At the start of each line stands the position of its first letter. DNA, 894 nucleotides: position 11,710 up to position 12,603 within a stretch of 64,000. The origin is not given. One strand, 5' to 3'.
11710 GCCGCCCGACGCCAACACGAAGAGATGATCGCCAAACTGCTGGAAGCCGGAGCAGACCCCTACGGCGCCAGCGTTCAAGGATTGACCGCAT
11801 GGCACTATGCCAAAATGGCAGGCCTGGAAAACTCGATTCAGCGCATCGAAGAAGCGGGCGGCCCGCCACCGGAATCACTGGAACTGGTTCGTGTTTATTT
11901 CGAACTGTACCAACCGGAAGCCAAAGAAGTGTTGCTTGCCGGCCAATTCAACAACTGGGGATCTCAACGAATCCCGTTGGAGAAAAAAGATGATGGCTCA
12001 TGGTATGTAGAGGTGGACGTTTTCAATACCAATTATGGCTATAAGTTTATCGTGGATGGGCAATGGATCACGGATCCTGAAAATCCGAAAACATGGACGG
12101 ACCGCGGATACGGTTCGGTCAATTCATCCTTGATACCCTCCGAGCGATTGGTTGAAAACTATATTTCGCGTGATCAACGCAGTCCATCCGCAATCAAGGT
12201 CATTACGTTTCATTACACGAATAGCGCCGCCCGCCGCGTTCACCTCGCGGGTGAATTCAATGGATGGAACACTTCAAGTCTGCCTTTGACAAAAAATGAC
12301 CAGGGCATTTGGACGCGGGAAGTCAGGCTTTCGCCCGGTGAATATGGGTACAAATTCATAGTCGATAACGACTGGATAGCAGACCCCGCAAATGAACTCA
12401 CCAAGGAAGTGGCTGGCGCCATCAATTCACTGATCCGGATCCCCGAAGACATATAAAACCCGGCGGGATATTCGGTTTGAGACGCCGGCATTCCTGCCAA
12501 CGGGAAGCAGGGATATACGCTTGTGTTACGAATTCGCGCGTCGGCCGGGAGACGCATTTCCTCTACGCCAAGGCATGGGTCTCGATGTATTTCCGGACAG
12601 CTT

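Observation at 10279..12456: Ankyrin-repeat lipoprotein carrying two CBM48 (AMPK-beta-like glycogen-binding) modules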

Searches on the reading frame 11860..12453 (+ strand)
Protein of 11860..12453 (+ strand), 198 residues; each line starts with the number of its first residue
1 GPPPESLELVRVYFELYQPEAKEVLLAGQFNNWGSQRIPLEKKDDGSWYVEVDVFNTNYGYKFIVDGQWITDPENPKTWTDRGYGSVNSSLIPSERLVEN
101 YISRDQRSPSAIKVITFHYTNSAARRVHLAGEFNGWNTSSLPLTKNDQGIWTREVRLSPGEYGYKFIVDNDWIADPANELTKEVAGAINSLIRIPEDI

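Call 17: search_solved_structures(query=window:11860-12453:+, max_evalue=0.001, show_alignments=4)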
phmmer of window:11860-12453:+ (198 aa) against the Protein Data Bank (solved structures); distinct sequences matched with E-value up to 0.001: 22.
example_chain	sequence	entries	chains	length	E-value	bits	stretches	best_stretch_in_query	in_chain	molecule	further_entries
5ot1_A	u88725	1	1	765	4.1e-13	52.8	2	88-179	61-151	Pullulanase type II, GH13 family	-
1z0m_A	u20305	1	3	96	1e-11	48.2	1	106-195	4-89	5'-AMP-activated protein kinase, beta-1 subunit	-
1z0n_A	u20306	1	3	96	2e-11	47.3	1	106-195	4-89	5'-AMP-activated protein kinase, beta-1 subunit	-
4qfg_B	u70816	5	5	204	2.6e-11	46.9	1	105-195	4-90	5'-AMP-activated protein kinase subunit beta-1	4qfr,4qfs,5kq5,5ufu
6e4t_B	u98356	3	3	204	6.7e-11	45.5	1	105-195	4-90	5'-AMP-activated protein kinase subunit beta-1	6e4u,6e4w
5t5t_B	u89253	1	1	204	8.5e-11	45.2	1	105-195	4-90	5'-AMP-activated protein kinase subunit beta-1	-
4yef_A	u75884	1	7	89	9.4e-11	45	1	113-194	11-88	5'-AMP-activated protein kinase subunit beta-1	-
6c9f_B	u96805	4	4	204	1.3e-10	44.6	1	106-195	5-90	5'-AMP-activated protein kinase subunit beta-1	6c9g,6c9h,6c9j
4zhx_B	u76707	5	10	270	2.2e-10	43.8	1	105-195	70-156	5'-AMP-activated protein kinase subunit beta-1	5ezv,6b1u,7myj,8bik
2f15_A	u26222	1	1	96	2.3e-10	43.8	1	21-192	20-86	5'-AMP-activated protein kinase, beta-2 subunit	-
4cfe_B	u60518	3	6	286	2.4e-10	43.7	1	105-195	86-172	5'-AMP-ACTIVATED PROTEIN KINASE SUBUNIT BETA-1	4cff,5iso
4y0g_A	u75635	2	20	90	2.5e-10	43.6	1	20-190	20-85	5'-AMP-activated protein kinase subunit beta-2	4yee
2lu3_A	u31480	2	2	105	2.6e-10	43.6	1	21-192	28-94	5'-AMP-activated protein kinase subunit beta-2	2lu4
7jhg_B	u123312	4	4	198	1.3e-09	41.3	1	21-192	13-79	5'-AMP-activated protein kinase subunit beta-2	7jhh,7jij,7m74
4rer_B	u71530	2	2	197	1.4e-09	41.3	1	21-192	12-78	5'-AMP-activated protein kinase subunit beta-2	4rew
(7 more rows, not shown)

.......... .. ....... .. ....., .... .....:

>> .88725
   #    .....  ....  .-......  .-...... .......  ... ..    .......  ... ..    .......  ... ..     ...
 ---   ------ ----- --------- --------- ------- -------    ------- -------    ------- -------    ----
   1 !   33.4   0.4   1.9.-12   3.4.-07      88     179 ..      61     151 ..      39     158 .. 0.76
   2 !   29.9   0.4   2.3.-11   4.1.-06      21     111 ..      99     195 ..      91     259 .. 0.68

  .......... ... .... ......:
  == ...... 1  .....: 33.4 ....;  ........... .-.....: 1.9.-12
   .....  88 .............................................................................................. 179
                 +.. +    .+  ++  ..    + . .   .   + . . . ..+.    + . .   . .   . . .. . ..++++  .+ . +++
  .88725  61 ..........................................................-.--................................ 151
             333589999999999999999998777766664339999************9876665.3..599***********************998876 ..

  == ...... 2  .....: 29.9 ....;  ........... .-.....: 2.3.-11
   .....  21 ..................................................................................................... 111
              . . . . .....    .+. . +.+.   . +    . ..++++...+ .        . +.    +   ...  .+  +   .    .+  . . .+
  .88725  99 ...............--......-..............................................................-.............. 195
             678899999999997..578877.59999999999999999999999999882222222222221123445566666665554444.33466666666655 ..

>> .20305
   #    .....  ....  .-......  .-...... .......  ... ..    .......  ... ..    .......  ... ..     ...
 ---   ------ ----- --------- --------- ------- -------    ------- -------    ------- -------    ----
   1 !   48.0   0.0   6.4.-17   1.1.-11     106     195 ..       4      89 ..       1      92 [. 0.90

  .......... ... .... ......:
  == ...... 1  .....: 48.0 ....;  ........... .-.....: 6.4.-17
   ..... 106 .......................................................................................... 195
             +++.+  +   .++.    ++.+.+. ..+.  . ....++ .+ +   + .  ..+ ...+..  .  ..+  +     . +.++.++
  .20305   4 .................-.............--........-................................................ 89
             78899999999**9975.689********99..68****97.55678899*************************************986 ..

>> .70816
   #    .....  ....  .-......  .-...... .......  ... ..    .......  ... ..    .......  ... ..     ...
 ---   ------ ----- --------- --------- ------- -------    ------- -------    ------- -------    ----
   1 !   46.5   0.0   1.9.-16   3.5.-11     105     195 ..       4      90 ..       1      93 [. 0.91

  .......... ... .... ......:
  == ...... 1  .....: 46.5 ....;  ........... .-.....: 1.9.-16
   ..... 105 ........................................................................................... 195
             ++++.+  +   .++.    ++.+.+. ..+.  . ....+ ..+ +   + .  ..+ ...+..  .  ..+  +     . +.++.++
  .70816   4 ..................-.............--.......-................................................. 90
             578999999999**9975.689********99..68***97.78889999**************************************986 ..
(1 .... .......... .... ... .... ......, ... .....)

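Call 18: find_homologous_proteins(query=window:11860-12453:+, max_evalue=0.00001)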
Query window:11860-12453:+ (198 aa): 32 proteins with E <= 0.00001 among 93 candidates.
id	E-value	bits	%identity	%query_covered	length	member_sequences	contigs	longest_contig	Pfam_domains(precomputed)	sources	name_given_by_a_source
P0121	4.5e-44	169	36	88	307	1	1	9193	PF02922.25,PF16561.12,PF22058.3,PF16760.11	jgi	-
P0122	4.7e-43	165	34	88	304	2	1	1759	PF02922.25,PF16561.12,PF22058.3,PF16760.11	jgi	jgi:1,4-alpha-glucan branching enzyme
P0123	9.3e-39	151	40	88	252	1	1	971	PF02922.25,PF16561.12,PF22058.3,PF16760.11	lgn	-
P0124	1.0e-38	151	44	94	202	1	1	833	PF02922.25,PF16561.12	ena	-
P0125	1.1e-32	131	37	91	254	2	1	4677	PF02922.25,PF16561.12,PF22058.3,PF16760.11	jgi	-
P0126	8.3e-31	125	39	89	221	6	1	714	PF02922.25,PF16561.12,PF22058.3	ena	-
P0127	2.9e-29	120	34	89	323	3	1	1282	PF02922.25,PF16561.12,PF22058.3,PF16760.11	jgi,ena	-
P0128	3.0e-29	120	33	87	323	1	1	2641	PF02922.25,PF16561.12,PF22058.3,PF16760.11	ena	-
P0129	1.9e-27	114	40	81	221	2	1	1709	PF02922.25,PF16561.12,PF22058.3,PF16760.11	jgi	-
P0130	1.4e-26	112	33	88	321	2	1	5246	PF02922.25,PF16561.12,PF22058.3,PF16760.11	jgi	-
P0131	3.8e-25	107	36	88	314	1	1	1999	PF02922.25,PF16561.12,PF22058.3,PF16760.11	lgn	-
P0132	4.2e-24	103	37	86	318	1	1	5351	PF02922.25,PF16561.12,PF16760.11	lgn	-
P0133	2.0e-23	101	32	88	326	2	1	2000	PF02922.25,PF16561.12,PF16760.11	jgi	-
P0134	8.0e-22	96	35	88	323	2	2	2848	PF02922.25,PF16561.12,PF16760.11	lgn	-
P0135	8.3e-22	96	31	92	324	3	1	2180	PF02922.25,PF16561.12,PF16760.11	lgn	-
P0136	1.5e-20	92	33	88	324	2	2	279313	PF02922.25,PF16561.12,PF16760.11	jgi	-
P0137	2.2e-13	68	45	37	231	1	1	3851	PF02922.25,PF16561.12,PF22058.3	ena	-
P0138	2.6e-13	68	39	51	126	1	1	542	PF02922.25,PF16561.12,PF22058.3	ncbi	-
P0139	4.3e-13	67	38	54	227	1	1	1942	PF02922.25,PF16561.12,PF22058.3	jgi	jgi:hypothetical protein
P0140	4.4e-13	67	43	43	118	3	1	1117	PF02922.25,PF16561.12,PF22058.3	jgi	jgi:1,4-alpha-glucan branching enzyme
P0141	2.6e-12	65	48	36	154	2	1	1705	PF02922.25,PF12844.14,PF16561.12,PF01381.29,PF13560.13,PF13443.13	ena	-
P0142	2.7e-12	65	42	44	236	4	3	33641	PF02922.25,PF16561.12,PF22058.3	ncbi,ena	-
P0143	8.3e-12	63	48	34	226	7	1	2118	PF02922.25,PF16561.12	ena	-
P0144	1.5e-11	62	50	36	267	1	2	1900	PF16561.12,PF22058.3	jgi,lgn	-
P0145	2.0e-11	62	39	38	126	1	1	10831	PF02922.25,PF16561.12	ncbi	-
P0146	2.4e-11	62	41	43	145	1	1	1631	PF02922.25,PF16561.12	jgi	jgi:hypothetical protein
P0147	2.6e-11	62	41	43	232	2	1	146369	PF02922.25,PF16561.12,PF22058.3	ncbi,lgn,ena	-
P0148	4.1e-11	61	44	43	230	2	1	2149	PF02922.25,PF16561.12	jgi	jgi:hypothetical protein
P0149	8.6e-11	60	42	40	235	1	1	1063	PF02922.25,PF16561.12,PF22058.3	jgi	-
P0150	2.6e-10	58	43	40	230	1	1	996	PF02922.25,PF16561.12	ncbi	-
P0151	3.9e-10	58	42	40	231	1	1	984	PF02922.25,PF16561.12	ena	-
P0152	4.0e-10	58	47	38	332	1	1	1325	PF16561.12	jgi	-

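Call 33: search_protein_representatives(protein=window:11860-12453:+)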
Query: 198 residues. Proteins with E-value up to 0.001 (for the whole library): 9938; up to 1e-10: 1504; up to 1e-30: 198. The best 150 are listed.
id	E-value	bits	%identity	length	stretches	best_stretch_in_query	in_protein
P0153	3.6e-180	611.6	36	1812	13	13-180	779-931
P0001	6.3e-131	450.7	100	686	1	1-198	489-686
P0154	1.1e-93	329.1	45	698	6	115-198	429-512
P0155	3.3e-88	311.2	43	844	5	105-194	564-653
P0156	1.2e-83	296.3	45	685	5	114-194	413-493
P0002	3.5e-83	294.8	62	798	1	1-195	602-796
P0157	3.0e-82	291.7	39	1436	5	12-196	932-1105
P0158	1.4e-80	286.3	37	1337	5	12-196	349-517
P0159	3.8e-80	284.8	46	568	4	9-174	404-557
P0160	1.8e-79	282.6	41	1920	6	115-194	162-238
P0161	1.2e-74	266.8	41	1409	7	113-194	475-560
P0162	5.2e-70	251.7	43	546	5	113-195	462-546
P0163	3.3e-66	239.3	41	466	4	19-177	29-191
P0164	4.1e-65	235.7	42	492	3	18-192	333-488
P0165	3.1e-64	232.9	38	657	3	16-194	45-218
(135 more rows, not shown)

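Call 40: find_related_loci(query=A2, collection=genome_contigs, flank=10000)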
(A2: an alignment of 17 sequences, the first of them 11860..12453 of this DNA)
Query A2 (198 aa) in genome_contigs; peptide patterns used: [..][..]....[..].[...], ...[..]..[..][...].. (x = any residue, [..] = any of these).
599 stretches matched a pattern (row limit reached: there are more); 368 encode a relative of the query (tblastn E <= 1e-3); the best 80 are kept; 80 distinct loci.
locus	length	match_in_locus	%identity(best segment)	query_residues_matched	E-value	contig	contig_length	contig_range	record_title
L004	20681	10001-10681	48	3-194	1e-52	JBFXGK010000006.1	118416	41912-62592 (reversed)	MAG: Kiritimatiellia bacterium isolate CA_2019_TPIn_161 NODE_566_length_118416_cov_43.653527_TPIn, whole genome shotgun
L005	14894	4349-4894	42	2-194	3e-43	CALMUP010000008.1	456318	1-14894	MAG TPA_asm: uncultured Verrucomicrobia bacterium isolate SRR2107179_bin.17_CONCOCT_v1.1_MAG genome assembly, contig: ER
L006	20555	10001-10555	40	14-194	1e-39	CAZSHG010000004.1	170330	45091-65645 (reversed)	MAG TPA_asm: uncultured bacterium isolate binchicken_co17_265 genome assembly, contig: NODE_196_length_170330_cov_7.0431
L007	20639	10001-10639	39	10-195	1e-38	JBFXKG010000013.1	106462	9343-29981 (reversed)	MAG: Candidatus Krumholzibacteriia bacterium isolate CA_2019_TPIn_7 NODE_684_length_106462_cov_7.833978_TPIn, whole geno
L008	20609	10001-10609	41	11-197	2e-36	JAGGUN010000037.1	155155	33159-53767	MAG: bacterium isolate AUK075 PB_MBMC_029_c_000000000036, whole genome shotgun sequence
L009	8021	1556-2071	39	14-194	3e-35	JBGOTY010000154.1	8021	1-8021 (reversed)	MAG: Verrucomicrobiia bacterium isolate OBJ_0618_7090110_151 k141_2362741_length_8021_cov_13.5057, whole genome shotgun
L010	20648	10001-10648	35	6-194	8e-33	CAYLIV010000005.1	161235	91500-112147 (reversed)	MAG TPA_asm: uncultured Fibrobacteraceae bacterium isolate binchicken_co142_303 genome assembly, contig: NODE_98_length_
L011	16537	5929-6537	37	12-198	3e-34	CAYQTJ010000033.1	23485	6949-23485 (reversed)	MAG TPA_asm: uncultured Fibrobacteraceae bacterium isolate SRP220891_co4_181 genome assembly, contig: NODE_3630_length_2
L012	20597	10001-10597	39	2-198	8e-37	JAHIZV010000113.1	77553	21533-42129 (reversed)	MAG: Verrucomicrobia bacterium isolate Modern_marine.mb.194 Modern_marine.mb.194_k141_1205128, whole genome shotgun sequ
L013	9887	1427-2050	37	1-197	9e-32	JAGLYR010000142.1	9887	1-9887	MAG: Candidatus Eisenbacteria bacterium isolate RS_13_32 ZL320.bin.32.fa_142, whole genome shotgun sequence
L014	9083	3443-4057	34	8-198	1e-31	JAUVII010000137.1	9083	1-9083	MAG: Candidatus Krumholzibacteriia bacterium isolate CSMAG_424 CSMAG_424_k127_978228_length_9083_cov_28.3468, whole geno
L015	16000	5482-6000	35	3-194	8e-31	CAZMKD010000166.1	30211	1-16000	MAG TPA_asm: uncultured Verrucomicrobiota bacterium isolate binchicken_co165_124 genome assembly, contig: k141_1110680,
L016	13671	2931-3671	34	1-197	8e-32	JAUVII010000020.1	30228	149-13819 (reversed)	MAG: Candidatus Krumholzibacteriia bacterium isolate CSMAG_424 CSMAG_424_k127_721731_length_30228_cov_50.6676, whole gen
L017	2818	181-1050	35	4-198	8e-31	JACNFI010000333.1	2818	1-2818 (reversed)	MAG: Candidatus Cloacimonadota bacterium isolate NIOZ-UU1 NIOZ-UU_NODE_54313_length_2818_cov_7.29931, whole genome shotg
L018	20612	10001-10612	35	6-195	2e-30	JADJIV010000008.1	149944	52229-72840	MAG: bacterium isolate Ejby_18-Q3-R6-50_BAT3C.246 tig00006734-10-1500140, whole genome shotgun sequence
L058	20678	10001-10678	39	21-194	2e-25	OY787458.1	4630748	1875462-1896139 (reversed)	MAG: Prolixibacteraceae bacterium isolate 3e180d78-b16b-4e2f-b019-31c500a4e19a genome assembly, chromosome: 1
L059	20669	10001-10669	35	20-194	2e-25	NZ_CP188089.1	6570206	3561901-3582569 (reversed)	Mucilaginibacter sp. R-33 chromosome, complete genome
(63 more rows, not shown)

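Call 55: predict_structure(alignment_id=A2)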
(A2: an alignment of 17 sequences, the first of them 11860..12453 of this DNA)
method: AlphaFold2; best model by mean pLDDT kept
length: 198 residues; sequences in the alignment: 17
mean_pLDDT: 90.1   pTM: 0.61
mean pLDDT of the five models: 90.1, 89.7, 89.0, 87.8, 87.7
residues with pLDDT >= 90: 137; 70-90: 47; 50-70: 12; < 50: 2
segments of 3 or more residues with pLDDT < 50: none
pLDDT, mean of each block of 10 residues (from residue 1): 71 94 95 85 94 94 94 88 86 94 71 91 97 85 96 92 97 97 95 86
secondary structure, 60 per line:
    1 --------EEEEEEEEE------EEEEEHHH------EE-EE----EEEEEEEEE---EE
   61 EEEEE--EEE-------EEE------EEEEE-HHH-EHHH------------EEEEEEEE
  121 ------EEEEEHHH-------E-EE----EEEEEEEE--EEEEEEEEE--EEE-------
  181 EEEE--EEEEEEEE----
elements in order: E9-17 E24-28 E47-55 E59-65 E68-70 E78-80 E87-91 E113-120 E127-131 E150-157 E160-168 E171-173 E181-184 E187-194

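Call 58: search_protein_families(library=pfam, proteins=[L059:8319-9290:+, L059:9293-10723:+, L059:7539-8255:+, L059:10904-11686:+, L059:11994-15533:+, L058:8145-9275:+, L058:9275-10726:+, L058:7681-8163:+, L010:9896-13027:+, L007:9962-13015:+], max_evalue=0.0001)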
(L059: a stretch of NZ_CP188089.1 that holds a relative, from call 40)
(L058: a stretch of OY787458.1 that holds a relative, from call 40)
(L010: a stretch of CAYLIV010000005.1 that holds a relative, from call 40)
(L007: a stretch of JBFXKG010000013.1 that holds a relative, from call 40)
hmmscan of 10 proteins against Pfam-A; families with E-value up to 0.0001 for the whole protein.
L059:8319-9290:+ (324 aa): 2 families
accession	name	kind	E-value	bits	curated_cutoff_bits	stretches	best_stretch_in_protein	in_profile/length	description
PF13650.11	Asp_protease_2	-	1.4e-14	55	24.3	1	206-301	2-90/90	Aspartyl protease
PF13975.11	gag-asp_proteas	-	1.3e-08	35.8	28.2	0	62-151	1-86/92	gag-polyprotein putative aspartyl protease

L059:9293-10723:+ (477 aa): 4 families
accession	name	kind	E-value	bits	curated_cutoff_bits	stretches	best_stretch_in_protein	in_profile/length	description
PF16561.11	AMPK1_CBM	-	3.8e-53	178.1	26.8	4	320-393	10-82/85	Glycogen recognition site of AMP-activated protein kinase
PF02922.24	CBM_48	-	6.5e-17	62.1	22.4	0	403-456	21-73/83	Carbohydrate-binding module 48 (Isoamylase N-terminal domain)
PF16760.10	CBM53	-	3.9e-09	37.1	27.6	0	156-194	11-53/57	Starch/carbohydrate-binding module (family 53)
PF22058.2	X25_BaPul_like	-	5e-05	23.8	27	0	178-225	30-80/87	Pullulanase X25 domain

L059:7539-8255:+ (239 aa): 2 families
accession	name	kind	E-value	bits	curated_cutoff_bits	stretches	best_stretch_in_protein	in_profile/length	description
PF00005.33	ABC_tran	-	4.7e-23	82.7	25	1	39-171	1-136/137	ABC transporter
PF13304.12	AAA_21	-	7.8e-05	23.3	27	0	52-69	2-19/304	AAA domain, putative AbiEii toxin, Type IV TA system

L059:10904-11686:+ (261 aa): 1 family
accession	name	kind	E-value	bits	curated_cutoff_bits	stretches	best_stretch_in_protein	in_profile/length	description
PF02567.21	PhzC-PhzF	-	9.3e-57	193.1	27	1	9-257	2-281/281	Phenazine biosynthesis-like protein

L059:11994-15533:+ (1180 aa): 6 families
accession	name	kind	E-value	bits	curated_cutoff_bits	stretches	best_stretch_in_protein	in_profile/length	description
PF02463.25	SMC_N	-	4e-59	200.1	40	1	3-1168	2-219/220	RecF/RecN/SMC N terminal domain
PF06470.18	SMC_hinge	-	4.8e-17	62.9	22.5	1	527-629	9-111/116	SMC proteins Flexible Hinge Domain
PF13175.12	AAA_15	-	1.1e-15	58.6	32.1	1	1-401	1-285/374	AAA ATPase domain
PF13304.12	AAA_21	-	6.7e-09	36.7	27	1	26-221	1-185/304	AAA domain, putative AbiEii toxin, Type IV TA system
PF13476.12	AAA_23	-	8.2e-07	30.3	27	1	5-250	1-87/201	AAA domain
PF13555.12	AAA_29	-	3.9e-05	23.7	27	0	3-49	1-47/61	P-loop containing region of AAA domain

L058:8145-9275:+ (377 aa): 2 families
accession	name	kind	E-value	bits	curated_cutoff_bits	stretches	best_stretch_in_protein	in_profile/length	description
PF13650.11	Asp_protease_2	-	1.7e-16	61.2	24.3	2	257-352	2-90/90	Aspartyl protease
PF13975.11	gag-asp_proteas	-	5.5e-11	43.4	28.2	1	258-354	3-91/92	gag-polyprotein putative aspartyl protease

L058:9275-10726:+ (484 aa): 4 families
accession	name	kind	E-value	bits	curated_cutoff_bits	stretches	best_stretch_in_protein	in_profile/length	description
PF16561.11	AMPK1_CBM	-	1e-63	212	26.8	4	408-482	9-81/85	Glycogen recognition site of AMP-activated protein kinase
PF02922.24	CBM_48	-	5.4e-24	84.8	22.4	1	158-209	20-79/83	Carbohydrate-binding module 48 (Isoamylase N-terminal domain)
PF16760.10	CBM53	-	4.9e-15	56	27.6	0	158-195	8-51/57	Starch/carbohydrate-binding module (family 53)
PF22058.2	X25_BaPul_like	-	1.5e-10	41.5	27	0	174-217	22-67/87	Pullulanase X25 domain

L058:7681-8163:+ (161 aa): 1 family
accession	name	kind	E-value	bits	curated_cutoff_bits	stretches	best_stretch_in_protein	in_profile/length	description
PF03364.25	Polyketide_cyc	-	3.7e-05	24.4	23.4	1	21-133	3-108/126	Polyketide cyclase / dehydrase and lipid transport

L010:9896-13027:+ (1044 aa): 7 families
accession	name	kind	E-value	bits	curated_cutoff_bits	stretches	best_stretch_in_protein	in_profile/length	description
PF00128.31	Alpha-amylase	-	1.7e-51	176.3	22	1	518-915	1-390/446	Alpha amylase, catalytic domain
PF16561.11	AMPK1_CBM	-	4.1e-51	171.6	26.8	3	50-127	10-83/85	Glycogen recognition site of AMP-activated protein kinase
PF22058.2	X25_BaPul_like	-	1.3e-23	83.3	27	3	305-372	13-71/87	Pullulanase X25 domain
PF02922.24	CBM_48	-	6e-21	75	22.4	1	40-100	11-72/83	Carbohydrate-binding module 48 (Isoamylase N-terminal domain)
PF16760.10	CBM53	-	5e-09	36.8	27.6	0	48-89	9-52/57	Starch/carbohydrate-binding module (family 53)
PF16411.10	SusF_SusE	-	1.1e-05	26.3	27.5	0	308-364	8-63/167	Outer membrane protein SusF_SusE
PF02903.20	Alpha-amylase_N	-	2.9e-05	24.7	23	0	401-496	16-115/120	Alpha amylase, N-terminal ig-like domain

L007:9962-13015:+ (1018 aa): 7 families
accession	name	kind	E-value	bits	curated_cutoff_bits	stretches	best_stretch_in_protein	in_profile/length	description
PF00128.31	Alpha-amylase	-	1e-54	186.9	22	1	490-890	1-392/446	Alpha amylase, catalytic domain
PF16561.11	AMPK1_CBM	-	2e-50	169.3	26.8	3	33-113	2-79/85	Glycogen recognition site of AMP-activated protein kinase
PF02922.24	CBM_48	-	1.6e-28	99.3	22.4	2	138-202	3-72/83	Carbohydrate-binding module 48 (Isoamylase N-terminal domain)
PF22058.2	X25_BaPul_like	-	1.1e-21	77.1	27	1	280-333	13-61/87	Pullulanase X25 domain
PF16760.10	CBM53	-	1e-07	32.6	27.6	0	145-193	2-54/57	Starch/carbohydrate-binding module (family 53)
PF13620.12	CarboxypepD_reg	-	6.5e-05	23.6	32.3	0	287-324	26-62/82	Carboxypeptidase regulatory-like domain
PF16411.10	SusF_SusE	-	8.4e-05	23.4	27.5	0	282-346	5-71/167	Outer membrane protein SusF_SusE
